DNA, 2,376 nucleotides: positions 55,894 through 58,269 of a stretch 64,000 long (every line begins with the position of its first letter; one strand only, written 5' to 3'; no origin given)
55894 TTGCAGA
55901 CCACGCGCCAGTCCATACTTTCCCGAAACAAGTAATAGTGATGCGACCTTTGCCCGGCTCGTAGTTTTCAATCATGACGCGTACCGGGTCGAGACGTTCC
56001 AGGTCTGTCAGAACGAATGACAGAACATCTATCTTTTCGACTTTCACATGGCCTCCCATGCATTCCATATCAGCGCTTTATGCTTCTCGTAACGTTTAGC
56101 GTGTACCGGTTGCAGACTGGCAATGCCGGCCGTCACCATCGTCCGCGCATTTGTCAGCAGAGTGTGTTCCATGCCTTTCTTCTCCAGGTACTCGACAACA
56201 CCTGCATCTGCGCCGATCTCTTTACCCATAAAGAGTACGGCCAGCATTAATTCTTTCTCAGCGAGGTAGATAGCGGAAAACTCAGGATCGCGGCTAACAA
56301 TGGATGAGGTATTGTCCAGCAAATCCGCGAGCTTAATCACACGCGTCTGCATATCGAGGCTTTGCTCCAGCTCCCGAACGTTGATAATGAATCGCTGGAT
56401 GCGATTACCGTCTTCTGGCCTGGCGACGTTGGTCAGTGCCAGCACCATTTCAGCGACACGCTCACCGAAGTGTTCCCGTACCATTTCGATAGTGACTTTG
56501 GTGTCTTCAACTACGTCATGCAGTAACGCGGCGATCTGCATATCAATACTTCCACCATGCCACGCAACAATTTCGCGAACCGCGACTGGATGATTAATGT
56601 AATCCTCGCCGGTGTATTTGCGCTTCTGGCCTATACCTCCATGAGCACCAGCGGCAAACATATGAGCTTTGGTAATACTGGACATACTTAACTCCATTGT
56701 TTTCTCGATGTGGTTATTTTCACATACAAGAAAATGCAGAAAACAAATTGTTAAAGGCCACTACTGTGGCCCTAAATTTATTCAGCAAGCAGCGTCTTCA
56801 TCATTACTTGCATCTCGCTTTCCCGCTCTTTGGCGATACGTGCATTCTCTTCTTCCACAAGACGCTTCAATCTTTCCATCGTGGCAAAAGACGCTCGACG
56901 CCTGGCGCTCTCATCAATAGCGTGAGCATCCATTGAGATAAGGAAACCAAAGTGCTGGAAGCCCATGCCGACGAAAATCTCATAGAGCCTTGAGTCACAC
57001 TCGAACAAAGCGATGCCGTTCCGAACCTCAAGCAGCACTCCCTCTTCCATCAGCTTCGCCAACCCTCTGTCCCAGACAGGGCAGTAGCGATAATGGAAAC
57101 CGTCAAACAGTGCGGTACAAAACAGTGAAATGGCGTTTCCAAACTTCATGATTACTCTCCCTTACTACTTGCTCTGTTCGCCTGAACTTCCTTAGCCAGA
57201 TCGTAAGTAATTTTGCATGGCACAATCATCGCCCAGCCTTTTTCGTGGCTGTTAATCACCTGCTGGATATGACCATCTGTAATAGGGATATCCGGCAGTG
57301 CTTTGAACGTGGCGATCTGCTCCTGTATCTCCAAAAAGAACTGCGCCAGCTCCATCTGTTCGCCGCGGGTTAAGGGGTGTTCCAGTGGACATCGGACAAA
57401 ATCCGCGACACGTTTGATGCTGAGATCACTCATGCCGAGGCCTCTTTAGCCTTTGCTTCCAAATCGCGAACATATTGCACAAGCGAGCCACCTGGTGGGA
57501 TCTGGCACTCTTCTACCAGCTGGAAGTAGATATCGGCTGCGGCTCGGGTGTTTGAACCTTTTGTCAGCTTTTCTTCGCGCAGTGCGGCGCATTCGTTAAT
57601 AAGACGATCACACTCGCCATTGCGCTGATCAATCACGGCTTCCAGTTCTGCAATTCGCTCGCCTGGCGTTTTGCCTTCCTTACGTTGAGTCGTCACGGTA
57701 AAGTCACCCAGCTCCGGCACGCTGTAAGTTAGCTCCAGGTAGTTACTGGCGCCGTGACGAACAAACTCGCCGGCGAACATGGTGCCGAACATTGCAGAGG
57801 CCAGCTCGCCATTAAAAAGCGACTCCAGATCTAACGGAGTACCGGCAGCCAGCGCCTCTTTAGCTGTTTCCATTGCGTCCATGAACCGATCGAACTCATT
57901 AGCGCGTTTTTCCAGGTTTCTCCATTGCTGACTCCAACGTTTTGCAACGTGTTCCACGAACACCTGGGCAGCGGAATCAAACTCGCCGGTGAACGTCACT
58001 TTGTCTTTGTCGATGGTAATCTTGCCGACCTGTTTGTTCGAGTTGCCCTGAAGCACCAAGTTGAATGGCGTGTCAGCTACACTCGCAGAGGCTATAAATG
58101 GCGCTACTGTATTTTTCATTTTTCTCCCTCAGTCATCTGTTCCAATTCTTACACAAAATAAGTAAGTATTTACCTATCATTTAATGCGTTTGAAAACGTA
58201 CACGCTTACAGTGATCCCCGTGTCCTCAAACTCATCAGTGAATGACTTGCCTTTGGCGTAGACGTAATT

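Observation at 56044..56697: Phage-encoded HD-domain alarmone hydrolase candidate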

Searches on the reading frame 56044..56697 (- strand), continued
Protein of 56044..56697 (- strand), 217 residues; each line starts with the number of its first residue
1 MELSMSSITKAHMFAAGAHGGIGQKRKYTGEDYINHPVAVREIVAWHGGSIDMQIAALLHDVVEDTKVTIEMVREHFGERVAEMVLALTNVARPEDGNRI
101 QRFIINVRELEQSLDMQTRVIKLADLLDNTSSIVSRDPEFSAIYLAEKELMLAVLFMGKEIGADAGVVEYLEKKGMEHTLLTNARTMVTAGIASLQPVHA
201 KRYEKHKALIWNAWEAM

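Call 37: find_encoding_contigs(protein=P0032, flank=4000, max_places=2)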
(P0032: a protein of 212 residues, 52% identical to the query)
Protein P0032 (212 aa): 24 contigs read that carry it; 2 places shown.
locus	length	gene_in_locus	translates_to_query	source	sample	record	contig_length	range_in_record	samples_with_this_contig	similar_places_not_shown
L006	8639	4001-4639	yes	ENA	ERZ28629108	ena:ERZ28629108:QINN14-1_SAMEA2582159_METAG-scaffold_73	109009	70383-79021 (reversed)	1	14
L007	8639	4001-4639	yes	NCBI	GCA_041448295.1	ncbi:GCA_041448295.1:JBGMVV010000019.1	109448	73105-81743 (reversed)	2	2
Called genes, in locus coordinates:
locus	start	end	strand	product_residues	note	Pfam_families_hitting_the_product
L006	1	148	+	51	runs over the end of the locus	PF13064:DUF3927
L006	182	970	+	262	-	-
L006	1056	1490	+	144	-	-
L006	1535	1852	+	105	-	PF03544:TonB_C (weak)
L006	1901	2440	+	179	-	-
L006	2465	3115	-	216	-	PF28254:DUF8377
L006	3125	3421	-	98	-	-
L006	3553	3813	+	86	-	-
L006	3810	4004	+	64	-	-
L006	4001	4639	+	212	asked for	PF13328:HD_4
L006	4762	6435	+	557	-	PF13708:DUF4942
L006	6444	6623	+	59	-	-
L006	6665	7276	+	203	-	-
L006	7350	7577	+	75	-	-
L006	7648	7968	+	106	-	PF19419:DUF5983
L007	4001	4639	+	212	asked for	PF13328:HD_4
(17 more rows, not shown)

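Call 38: find_encoding_contigs(protein=P0104, flank=4000, max_places=2)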
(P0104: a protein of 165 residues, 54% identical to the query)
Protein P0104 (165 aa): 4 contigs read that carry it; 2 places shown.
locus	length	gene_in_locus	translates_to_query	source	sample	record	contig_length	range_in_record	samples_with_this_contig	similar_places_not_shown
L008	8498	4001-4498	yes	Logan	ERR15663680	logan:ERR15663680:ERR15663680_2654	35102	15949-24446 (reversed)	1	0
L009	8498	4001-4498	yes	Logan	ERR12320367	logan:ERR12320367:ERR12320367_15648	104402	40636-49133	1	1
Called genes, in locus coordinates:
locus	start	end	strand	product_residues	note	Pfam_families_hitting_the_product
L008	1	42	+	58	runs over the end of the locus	-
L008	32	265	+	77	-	-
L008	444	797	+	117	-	-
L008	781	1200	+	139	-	-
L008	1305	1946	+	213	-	-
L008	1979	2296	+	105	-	-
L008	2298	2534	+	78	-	-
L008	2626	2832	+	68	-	-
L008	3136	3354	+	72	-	-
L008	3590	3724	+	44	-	-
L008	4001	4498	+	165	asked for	PF13328:HD_4, PF01966:HD (weak)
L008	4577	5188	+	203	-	PF07486:Hydrolase_2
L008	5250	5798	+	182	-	PF12850:Metallophos_2 (weak)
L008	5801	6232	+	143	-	PF08433:KTI12, PF13671:AAA_33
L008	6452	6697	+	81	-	-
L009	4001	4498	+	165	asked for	PF13328:HD_4, PF01966:HD (weak)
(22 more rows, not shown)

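Call 39: find_encoding_contigs(protein=P0071, flank=4000, max_places=2)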
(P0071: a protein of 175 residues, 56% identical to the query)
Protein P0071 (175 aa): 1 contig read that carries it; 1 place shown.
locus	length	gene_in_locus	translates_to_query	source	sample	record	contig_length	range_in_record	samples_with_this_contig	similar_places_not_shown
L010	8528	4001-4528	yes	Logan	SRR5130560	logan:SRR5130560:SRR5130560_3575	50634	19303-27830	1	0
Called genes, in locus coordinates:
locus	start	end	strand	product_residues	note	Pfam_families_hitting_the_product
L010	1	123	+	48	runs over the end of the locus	-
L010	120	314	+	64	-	-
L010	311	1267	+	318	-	PF01555:N6_N4_Mtase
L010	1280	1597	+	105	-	-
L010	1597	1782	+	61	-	-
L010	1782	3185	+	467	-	PF00270:DEAD, PF00176:SNF2-rel_dom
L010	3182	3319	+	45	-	-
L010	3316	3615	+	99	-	-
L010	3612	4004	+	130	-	-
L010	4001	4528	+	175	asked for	PF13328:HD_4, PF01966:HD (weak)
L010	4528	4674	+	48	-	-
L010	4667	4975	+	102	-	-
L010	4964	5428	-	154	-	PF03245:Phage_lysis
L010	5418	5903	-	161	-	-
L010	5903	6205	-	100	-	PF05449:Phage_holin_3_7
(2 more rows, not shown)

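Call 45: predict_structure(alignment_id=A2)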
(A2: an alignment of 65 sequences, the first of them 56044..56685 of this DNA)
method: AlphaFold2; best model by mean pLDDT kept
length: 213 residues; sequences in the alignment: 65
mean_pLDDT: 96.9   pTM: 0.92
mean pLDDT of the five models: 96.9, 96.7, 96.6, 96.6, 96.2
residues with pLDDT >= 90: 205; 70-90: 8; 50-70: 0; < 50: 0
segments of 3 or more residues with pLDDT < 50: none
pLDDT, mean of each block of 10 residues (from residue 1): 96 98 94 98 98 98 98 98 97 97 97 98 93 93 98 97 97 97 97 97 98 94
secondary structure, 60 per line:
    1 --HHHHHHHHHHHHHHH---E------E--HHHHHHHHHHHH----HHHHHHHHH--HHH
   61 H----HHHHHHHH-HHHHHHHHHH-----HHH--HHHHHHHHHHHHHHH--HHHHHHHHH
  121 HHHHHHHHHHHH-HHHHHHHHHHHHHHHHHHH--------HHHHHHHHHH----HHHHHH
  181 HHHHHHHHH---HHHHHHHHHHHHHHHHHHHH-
elements in order: H3-17 H31-42 H47-55 H58-61 H66-73 H75-84 H95-109 H112-132 H134-152 H161-170 H175-189 H193-212

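Call 48: fold_search(model_id=the predicted structure, library=pdb)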
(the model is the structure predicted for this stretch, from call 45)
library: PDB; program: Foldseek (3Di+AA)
matches with E <= 10: 187; with E <= 0.001: 42
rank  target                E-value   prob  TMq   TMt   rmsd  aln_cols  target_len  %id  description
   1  9chy_B                5.5e-07  1.00  0.63  0.74   6.1       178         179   28  Crystal structure of the human MESH1 (D66K)-PAPS complex (released 2025-12-10)
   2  9chy_A                1.0e-06  1.00  0.63  0.74   6.1       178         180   28  Crystal structure of the human MESH1 (D66K)-PAPS complex (released 2025-12-10)
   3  3nr1_A                1.1e-06  1.00  0.64  0.75   6.1       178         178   28  A metazoan ortholog of SpoT hydrolyzes ppGpp and plays a role in starvation responses (released 2010-09-08)
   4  3nqw_A                2.3e-06  1.00  0.64  0.76   6.2       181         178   25  A metazoan ortholog of SpoT hydrolyzes ppGpp and plays a role in starvation responses (released 2010-09-08)
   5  5vxa_A                2.9e-06  1.00  0.63  0.75   6.1       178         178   28  Structure of the human Mesh1-NADPH complex (released 2018-05-23)
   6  6s2v_A                4.6e-06  1.00  0.57  0.36  12.5       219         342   26  Structure of the N-terminal catalytic region of T. thermophilus Rel (released 2020-07-08)
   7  6z3o_AAA              7.5e-06  1.00  0.57  0.67   5.2       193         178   23  The E74Q mutant of Small Alarmone Hydrolase SAH from Pseudomonas aeruginosa PAO1 (released 2021-01-27)
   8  7qod_B                1.9e-05  1.00  0.66  0.76   3.4       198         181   23  Native structure of a small alarmone hydrolase (RelH) from Corynebacterium glutamicum (released 2022-07-13)
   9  7qod_A                1.9e-05  1.00  0.64  0.71   5.2       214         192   22  Native structure of a small alarmone hydrolase (RelH) from Corynebacterium glutamicum (released 2022-07-13)
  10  7qoe                  2.1e-05  1.00  0.63  0.72   3.6       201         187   25  Structure of a small alarmone hydrolase from Leptospira levettii (released 2022-07-13)
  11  6s2u                  2.1e-05  1.00  0.60  0.39   7.5       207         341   26  Structure of the catalytic domain of T. thermophilus Rel in complex with AMP and ppGpp (released 2020-07-08)
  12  7qpr_D                2.4e-05  1.00  0.59  0.20   5.4       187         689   29  Structure of full length SpoT (released 2023-01-18)
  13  7qpr_C                2.6e-05  1.00  0.61  0.21   5.2       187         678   29  Structure of full length SpoT (released 2023-01-18)
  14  6s2t                  2.6e-05  1.00  0.60  0.38   9.9       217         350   27  Structure of the N-terminal catalytic region of T. thermophilus Rel bound to ppGpp (released 2020-07-08)
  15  7qoc_A                2.8e-05  1.00  0.64  0.70   5.0       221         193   21  Se-Met derivative structure of a small alarmone hydrolase (RelH) from Corynebacterium glutamicum (released 2022-07-13)
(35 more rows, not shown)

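Call 58: search_dna_similar(query=window:56044-56685:-, collection=plasmids, mode=protein, max_rows=30, rows=spread)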
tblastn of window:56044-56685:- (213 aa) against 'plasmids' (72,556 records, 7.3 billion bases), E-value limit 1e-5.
Records with a match: 358; places in all: 373; records where one place covers at least 80% of the query: 179.
Best place of each record, by identity: >=99% 2; 90-95% 85; 80-90% 81; 60-80% 1; <60% 189.
By first word of the organism name: Klebsiella 55; Escherichia 46; Enterobacter 45; Salmonella 41; Pseudomonas 20; Citrobacter 16; Burkholderia 14; Candidatus 10; Azospirillum 8; Rickettsia 7; and 63 more.
By predicted mobility (MOB-suite, as given by PLSDB): non-mobilizable 320; mobilizable 19; conjugative 19.
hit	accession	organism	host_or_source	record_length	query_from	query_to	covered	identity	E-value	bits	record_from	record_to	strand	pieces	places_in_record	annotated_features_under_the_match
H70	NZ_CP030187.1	Salmonella enterica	-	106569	1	213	100%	100.0%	9e-140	437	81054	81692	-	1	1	HD domain-containing protein | hypothetical protein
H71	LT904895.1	Salmonella enterica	Homo sapiens,not known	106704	1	212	100%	92.0%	2e-128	405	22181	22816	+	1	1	record has no annotation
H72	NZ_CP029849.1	Salmonella enterica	-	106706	1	212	100%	92.0%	2e-128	405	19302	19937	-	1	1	HD domain-containing protein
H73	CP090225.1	Salmonella enterica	Homo sapiens,stool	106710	1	212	100%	92.0%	2e-128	405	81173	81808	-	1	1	HD domain-containing protein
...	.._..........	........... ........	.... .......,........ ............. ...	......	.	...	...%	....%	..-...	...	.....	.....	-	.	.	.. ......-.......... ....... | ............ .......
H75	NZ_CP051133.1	Enterobacter hormaechei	Homo sapiens,cell culture,clinical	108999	1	212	100%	91.0%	9e-127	400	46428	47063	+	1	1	HD domain-containing protein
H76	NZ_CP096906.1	Citrobacter amalonaticus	Mus musculus,feces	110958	1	212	100%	90.6%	3e-126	399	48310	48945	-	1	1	HD domain-containing protein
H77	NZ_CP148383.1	Escherichia coli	Homo sapiens,single cell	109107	1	212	100%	84.4%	1e-116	371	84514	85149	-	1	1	HD domain-containing protein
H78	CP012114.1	Escherichia coli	Gallus gallus domesticus,peritoneal ...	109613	1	212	100%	84.0%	3e-115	367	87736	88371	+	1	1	guanosine polyphosphate pyrophosphohydrolase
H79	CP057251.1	Escherichia coli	culture,Pooled cattle faecal samples ...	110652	1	212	100%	83.5%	2e-115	368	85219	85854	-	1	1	HD domain-containing protein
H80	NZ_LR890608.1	Escherichia coli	Homo sapiens,urine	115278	1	212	100%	83.0%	2e-114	365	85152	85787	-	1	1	HD domain-containing protein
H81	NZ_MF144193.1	Klebsiella pneumoniae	-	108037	1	212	100%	81.1%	1e-112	360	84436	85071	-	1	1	HD domain-containing protein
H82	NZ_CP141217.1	Klebsiella pneumoniae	Homo sapiens,whole organism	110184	1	212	100%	80.7%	3e-112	358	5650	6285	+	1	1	HD domain-containing protein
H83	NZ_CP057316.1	Klebsiella pneumoniae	culture,Pooled pig faecal samples ...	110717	1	213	100%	53.1%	3e-62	216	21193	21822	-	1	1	HD domain-containing protein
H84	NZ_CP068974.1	Klebsiella pneumoniae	Homo sapiens,urine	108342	1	191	90%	56.5%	2e-60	210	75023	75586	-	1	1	HD domain-containing protein | hypothetical protein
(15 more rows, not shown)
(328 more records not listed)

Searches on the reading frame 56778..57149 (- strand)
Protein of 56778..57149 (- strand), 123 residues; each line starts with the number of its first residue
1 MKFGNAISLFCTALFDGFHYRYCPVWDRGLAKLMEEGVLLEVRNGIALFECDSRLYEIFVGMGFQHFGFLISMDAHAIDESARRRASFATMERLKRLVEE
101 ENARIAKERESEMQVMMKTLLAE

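Call 24: search_protein_families(library=pfam, proteins=[window:56778-57149:-], max_evalue=0.01)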
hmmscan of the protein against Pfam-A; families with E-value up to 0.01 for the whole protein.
window:56778-57149:- (123 aa): 0 families

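Call 29: search_protein_families(library=phrogs, proteins=[window:56778-57149:-], max_evalue=0.001)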
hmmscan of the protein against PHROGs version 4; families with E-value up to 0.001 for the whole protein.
window:56778-57149:- (123 aa): 1 family
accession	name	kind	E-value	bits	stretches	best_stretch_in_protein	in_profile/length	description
phrog_16975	-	unknown function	5.9e-35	121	1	1-122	3-117/118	-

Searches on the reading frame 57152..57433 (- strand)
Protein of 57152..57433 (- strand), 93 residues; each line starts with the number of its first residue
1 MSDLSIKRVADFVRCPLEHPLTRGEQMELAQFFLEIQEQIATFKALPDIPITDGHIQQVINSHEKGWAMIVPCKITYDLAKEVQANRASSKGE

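Call 24: search_protein_families(library=pfam, proteins=[window:57152-57433:-], max_evalue=0.01)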
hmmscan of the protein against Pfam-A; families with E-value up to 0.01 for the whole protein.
window:57152-57433:- (93 aa): 0 families

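Call 29: search_protein_families(library=phrogs, proteins=[window:57152-57433:-], max_evalue=0.001)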
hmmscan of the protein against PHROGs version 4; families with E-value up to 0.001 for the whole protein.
window:57152-57433:- (93 aa): 1 family
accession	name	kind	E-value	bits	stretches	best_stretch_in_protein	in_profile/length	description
phrog_10451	-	unknown function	1.7e-46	158.4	1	1-91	1-91/126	-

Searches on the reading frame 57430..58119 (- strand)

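Call 24: search_protein_families(library=pfam, proteins=[window:57430-58119:-], max_evalue=0.01)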
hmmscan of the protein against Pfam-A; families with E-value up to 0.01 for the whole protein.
window:57430-58119:- (229 aa): 0 families

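Call 29: search_protein_families(library=phrogs, proteins=[window:57430-58119:-], max_evalue=0.001)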
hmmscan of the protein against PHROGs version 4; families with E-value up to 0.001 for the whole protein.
window:57430-58119:- (229 aa): 2 families
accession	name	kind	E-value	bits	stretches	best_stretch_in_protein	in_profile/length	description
phrog_8364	-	unknown function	3.3e-126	420.5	1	5-227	5-227/234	-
phrog_3451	-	unknown function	4.7e-46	158.6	1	9-101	9-101/287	-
